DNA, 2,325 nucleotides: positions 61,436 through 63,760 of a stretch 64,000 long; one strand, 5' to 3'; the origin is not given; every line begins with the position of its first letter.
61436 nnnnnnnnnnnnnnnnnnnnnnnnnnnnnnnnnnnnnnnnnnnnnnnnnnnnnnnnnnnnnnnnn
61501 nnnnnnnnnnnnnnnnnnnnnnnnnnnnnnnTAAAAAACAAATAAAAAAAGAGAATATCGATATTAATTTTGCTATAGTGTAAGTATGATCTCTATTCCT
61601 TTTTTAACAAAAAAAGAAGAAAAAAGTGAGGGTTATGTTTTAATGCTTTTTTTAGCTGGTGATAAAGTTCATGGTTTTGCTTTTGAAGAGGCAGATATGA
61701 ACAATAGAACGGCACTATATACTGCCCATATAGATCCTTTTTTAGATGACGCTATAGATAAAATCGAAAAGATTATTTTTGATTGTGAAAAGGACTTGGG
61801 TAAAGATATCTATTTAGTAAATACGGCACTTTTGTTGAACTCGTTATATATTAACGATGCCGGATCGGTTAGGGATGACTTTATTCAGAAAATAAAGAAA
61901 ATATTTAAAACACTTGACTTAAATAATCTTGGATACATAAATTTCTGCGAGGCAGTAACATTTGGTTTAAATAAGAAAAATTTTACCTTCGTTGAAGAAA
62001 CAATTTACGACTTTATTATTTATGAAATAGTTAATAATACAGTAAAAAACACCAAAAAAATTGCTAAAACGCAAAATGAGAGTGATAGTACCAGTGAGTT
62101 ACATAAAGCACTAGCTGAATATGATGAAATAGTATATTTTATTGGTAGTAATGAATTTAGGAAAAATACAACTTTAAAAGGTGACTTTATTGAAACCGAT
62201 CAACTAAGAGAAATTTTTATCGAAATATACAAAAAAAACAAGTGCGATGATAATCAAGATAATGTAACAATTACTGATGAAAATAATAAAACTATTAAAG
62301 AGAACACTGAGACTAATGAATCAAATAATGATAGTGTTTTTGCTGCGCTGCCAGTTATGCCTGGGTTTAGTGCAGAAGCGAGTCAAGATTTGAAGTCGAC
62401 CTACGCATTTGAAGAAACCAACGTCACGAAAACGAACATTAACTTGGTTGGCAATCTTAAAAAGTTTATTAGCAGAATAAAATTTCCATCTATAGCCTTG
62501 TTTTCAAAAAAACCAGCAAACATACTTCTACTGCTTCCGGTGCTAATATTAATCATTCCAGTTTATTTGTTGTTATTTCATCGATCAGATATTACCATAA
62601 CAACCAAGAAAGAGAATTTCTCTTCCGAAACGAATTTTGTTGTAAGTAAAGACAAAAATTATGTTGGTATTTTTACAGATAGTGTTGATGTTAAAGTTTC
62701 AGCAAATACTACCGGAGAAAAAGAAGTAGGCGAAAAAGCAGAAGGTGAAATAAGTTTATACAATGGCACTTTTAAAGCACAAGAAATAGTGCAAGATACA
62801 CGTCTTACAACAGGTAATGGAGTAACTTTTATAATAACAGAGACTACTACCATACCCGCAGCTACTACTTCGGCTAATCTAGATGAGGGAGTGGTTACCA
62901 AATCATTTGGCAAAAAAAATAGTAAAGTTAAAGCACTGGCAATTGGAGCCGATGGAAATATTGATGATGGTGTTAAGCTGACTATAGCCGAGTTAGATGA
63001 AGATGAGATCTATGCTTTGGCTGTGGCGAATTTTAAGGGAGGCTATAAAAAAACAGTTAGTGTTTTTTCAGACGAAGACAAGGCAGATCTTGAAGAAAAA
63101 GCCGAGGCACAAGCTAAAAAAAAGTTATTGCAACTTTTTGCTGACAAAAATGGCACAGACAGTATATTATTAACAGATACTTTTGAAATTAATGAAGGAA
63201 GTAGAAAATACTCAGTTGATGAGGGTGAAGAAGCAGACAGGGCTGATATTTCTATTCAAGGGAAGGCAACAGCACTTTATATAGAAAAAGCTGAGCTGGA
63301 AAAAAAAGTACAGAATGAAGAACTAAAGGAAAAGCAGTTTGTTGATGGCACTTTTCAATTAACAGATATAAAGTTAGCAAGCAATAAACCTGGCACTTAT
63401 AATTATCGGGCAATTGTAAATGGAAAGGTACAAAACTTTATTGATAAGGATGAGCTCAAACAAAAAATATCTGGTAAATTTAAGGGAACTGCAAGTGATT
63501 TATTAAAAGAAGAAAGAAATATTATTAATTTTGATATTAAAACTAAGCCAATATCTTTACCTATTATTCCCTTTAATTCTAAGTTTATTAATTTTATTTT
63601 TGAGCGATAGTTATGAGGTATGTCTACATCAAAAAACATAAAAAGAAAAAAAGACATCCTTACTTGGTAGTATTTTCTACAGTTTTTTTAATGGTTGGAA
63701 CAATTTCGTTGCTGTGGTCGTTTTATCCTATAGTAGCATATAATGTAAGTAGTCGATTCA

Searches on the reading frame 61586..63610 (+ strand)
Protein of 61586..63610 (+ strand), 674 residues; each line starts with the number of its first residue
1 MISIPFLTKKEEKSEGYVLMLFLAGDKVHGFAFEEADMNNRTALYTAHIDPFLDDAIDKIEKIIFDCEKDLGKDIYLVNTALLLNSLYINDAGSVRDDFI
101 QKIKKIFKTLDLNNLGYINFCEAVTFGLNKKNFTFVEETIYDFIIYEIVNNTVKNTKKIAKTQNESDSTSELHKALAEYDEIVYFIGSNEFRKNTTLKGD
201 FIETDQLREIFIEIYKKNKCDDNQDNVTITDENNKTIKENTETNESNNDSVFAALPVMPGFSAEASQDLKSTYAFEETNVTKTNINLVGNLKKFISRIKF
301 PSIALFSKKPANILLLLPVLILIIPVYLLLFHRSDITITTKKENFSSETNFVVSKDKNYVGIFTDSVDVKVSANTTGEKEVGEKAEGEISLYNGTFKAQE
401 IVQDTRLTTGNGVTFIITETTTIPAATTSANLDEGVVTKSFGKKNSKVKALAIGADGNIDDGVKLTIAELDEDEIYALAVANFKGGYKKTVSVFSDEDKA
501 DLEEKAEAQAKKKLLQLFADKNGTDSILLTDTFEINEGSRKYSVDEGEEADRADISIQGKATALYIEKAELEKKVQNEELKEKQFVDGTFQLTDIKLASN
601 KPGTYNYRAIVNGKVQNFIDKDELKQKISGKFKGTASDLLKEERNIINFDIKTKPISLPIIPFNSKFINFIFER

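Call 58: search_protein_families(library=pfam, proteins=[window:61586-63610:+], max_evalue=0.0001)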
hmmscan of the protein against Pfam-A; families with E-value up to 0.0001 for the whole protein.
window:61586-63610:+ (674 aa): 0 families

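Call 66: search_protein_families(library=pfam, proteins=[window:61586-63610:+], max_evalue=1)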
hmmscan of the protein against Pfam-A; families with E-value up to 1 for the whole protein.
window:61586-63610:+ (674 aa): 5 families
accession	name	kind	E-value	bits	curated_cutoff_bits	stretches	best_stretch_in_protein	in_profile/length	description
PF00036.39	EF-hand_1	-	0.01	15.8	25.4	1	102-122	1-21/29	EF hand domain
PF13499.12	EF-hand_7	-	0.1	13.4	30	1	101-141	2-43/67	EF-hand domain pair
PF13202.12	EF-hand_5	-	0.13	12.2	25.9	0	103-122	1-20/25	EF hand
PF04865.19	Baseplate_J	-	0.13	12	21.1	1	384-486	22-109/255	Baseplate J-like protein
PF13405.12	EF-hand_6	-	0.14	12.4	25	1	102-122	1-21/30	EF-hand domain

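Call 82: find_encoding_contigs(protein=window:61586-63610:+, flank=10000, max_places=1)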
Protein window:61586-63610:+ (674 aa): no gene with exactly this product is on record in the collection.
